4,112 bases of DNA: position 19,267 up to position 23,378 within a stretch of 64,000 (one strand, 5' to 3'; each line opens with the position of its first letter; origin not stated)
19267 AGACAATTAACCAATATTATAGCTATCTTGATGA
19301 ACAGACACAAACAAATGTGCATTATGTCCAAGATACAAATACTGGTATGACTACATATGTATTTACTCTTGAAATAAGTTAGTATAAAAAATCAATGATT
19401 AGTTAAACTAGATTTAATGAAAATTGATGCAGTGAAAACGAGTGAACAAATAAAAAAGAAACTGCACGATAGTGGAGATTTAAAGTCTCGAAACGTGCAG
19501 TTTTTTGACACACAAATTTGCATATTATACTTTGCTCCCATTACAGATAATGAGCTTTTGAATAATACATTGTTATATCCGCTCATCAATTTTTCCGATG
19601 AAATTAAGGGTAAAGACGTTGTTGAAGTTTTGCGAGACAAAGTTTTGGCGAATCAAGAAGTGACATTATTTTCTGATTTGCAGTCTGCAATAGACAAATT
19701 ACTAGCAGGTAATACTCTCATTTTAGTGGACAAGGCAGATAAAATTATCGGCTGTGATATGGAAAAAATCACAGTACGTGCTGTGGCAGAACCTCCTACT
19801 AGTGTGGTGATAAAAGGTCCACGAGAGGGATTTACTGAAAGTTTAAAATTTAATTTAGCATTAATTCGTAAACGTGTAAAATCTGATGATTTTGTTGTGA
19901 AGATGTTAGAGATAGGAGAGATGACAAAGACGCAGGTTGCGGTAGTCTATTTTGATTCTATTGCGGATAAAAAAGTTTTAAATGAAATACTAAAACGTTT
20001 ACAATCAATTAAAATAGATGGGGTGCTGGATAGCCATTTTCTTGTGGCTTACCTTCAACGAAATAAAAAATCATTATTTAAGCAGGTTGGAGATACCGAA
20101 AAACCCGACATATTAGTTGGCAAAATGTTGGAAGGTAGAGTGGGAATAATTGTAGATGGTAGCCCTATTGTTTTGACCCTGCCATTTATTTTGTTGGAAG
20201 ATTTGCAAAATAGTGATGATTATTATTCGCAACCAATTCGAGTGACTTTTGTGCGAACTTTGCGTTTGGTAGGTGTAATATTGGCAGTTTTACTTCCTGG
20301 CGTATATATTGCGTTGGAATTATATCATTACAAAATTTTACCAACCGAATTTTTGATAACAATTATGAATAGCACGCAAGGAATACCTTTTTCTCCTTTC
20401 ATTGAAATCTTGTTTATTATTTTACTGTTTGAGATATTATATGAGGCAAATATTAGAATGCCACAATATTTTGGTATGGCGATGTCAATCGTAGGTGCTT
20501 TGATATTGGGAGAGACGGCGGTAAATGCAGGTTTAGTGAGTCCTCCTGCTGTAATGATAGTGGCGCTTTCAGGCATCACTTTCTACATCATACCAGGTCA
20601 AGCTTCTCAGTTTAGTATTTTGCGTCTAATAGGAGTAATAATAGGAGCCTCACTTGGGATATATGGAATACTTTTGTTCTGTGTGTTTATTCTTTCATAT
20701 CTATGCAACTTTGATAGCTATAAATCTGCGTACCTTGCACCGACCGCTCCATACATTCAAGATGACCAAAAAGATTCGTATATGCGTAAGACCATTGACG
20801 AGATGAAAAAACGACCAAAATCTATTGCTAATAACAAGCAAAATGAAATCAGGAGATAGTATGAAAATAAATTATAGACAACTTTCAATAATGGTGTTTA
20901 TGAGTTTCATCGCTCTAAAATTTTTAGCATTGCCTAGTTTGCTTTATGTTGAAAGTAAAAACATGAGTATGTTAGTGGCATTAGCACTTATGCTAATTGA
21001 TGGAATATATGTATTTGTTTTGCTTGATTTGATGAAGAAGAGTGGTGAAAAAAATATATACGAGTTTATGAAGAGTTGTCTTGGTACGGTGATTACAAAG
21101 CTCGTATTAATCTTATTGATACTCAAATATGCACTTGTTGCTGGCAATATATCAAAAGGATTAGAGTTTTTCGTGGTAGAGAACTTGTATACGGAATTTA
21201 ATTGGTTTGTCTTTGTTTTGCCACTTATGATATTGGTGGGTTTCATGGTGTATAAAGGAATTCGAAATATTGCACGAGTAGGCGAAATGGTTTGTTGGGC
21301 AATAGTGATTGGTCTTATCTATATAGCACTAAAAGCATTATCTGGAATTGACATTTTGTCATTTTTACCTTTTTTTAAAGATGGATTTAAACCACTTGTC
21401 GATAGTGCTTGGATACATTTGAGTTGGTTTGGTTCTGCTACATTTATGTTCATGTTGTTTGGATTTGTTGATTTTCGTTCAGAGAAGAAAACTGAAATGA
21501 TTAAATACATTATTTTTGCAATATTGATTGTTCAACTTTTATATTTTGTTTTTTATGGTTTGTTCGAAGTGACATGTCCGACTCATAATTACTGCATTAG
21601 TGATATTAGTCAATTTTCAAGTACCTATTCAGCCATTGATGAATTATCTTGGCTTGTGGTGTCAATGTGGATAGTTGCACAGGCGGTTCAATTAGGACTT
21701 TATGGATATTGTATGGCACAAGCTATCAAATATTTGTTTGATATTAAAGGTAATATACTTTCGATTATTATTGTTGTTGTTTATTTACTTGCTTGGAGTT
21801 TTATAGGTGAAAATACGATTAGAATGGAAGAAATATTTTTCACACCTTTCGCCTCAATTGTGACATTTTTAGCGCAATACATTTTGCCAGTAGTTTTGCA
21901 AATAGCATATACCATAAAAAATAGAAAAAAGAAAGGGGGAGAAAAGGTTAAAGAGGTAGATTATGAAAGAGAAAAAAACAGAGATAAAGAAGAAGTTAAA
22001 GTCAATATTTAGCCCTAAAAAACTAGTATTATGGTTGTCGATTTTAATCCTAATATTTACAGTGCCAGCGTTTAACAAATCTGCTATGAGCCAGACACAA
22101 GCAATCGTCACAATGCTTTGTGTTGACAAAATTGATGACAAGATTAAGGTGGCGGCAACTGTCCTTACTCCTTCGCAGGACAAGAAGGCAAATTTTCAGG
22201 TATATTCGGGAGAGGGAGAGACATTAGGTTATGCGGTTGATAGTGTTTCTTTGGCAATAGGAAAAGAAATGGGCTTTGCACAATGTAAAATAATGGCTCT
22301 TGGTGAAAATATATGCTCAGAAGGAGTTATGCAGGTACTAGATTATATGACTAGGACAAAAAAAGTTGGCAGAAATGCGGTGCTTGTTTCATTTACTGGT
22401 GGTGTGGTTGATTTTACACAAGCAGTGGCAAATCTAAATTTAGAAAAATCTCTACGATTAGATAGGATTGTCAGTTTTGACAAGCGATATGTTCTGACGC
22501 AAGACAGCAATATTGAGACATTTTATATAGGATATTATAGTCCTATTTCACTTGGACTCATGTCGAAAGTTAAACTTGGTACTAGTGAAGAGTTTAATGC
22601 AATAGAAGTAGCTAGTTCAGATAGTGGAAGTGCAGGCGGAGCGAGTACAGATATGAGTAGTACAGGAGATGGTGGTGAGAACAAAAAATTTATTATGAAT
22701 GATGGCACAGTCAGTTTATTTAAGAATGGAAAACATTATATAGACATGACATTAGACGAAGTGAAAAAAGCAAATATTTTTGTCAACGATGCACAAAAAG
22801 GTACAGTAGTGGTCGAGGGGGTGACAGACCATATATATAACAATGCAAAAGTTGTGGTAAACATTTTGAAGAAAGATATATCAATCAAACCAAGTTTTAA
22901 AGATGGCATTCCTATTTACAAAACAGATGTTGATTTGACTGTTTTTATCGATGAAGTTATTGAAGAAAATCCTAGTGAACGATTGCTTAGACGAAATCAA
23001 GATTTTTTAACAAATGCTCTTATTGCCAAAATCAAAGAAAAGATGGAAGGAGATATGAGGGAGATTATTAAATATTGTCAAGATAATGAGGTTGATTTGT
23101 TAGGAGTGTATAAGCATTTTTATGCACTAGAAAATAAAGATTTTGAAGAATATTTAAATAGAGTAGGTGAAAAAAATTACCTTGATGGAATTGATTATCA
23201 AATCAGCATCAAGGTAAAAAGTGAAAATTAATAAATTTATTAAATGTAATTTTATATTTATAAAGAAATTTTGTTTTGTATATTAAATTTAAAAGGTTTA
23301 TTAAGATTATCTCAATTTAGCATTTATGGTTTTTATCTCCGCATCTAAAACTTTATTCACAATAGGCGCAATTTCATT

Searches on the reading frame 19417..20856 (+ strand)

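Call 62: search_protein_families(library=pfam, proteins=[window:19417-20856:+], max_evalue=0.01)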
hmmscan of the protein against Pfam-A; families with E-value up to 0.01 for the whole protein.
window:19417-20856:+ (480 aa): 1 family
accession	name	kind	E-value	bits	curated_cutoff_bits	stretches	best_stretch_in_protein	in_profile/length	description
PF03323.18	GerA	-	1.6e-147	492.3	27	1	11-468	2-465/466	Bacillus/Clostridium GerA spore germination protein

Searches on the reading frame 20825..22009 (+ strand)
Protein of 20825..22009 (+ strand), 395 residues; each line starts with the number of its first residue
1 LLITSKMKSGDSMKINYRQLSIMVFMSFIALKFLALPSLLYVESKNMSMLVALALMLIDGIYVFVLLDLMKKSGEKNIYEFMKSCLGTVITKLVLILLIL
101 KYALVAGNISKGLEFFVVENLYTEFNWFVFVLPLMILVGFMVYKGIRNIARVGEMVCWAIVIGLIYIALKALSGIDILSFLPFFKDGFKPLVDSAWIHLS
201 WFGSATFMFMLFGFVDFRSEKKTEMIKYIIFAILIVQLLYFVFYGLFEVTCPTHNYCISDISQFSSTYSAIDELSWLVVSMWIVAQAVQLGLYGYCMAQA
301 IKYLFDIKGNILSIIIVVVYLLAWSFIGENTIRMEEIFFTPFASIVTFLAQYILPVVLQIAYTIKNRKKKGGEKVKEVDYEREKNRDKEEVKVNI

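Call 62: search_protein_families(library=pfam, proteins=[window:20825-22009:+], max_evalue=0.01)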
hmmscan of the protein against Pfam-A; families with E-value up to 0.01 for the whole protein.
window:20825-22009:+ (395 aa): 1 family
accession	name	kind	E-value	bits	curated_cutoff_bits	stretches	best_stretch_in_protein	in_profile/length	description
PF03845.19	Spore_permease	-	1.4e-20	73.8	23.4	1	14-325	1-313/321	Spore germination protein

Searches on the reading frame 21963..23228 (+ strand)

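Call 62: search_protein_families(library=pfam, proteins=[window:21963-23228:+], max_evalue=0.01)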
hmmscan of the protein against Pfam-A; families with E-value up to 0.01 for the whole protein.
window:21963-23228:+ (422 aa): 2 families
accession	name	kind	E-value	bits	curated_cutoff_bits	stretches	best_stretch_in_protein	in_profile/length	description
PF25198.1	Spore_GerAC_N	-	1.1e-20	74.6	27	1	46-195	8-167/176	Spore germination protein N-terminal domain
PF05504.16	Spore_GerAC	-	7.9e-11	42.8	23.6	1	251-419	4-160/167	Spore germination B3/ GerAC like, C-terminal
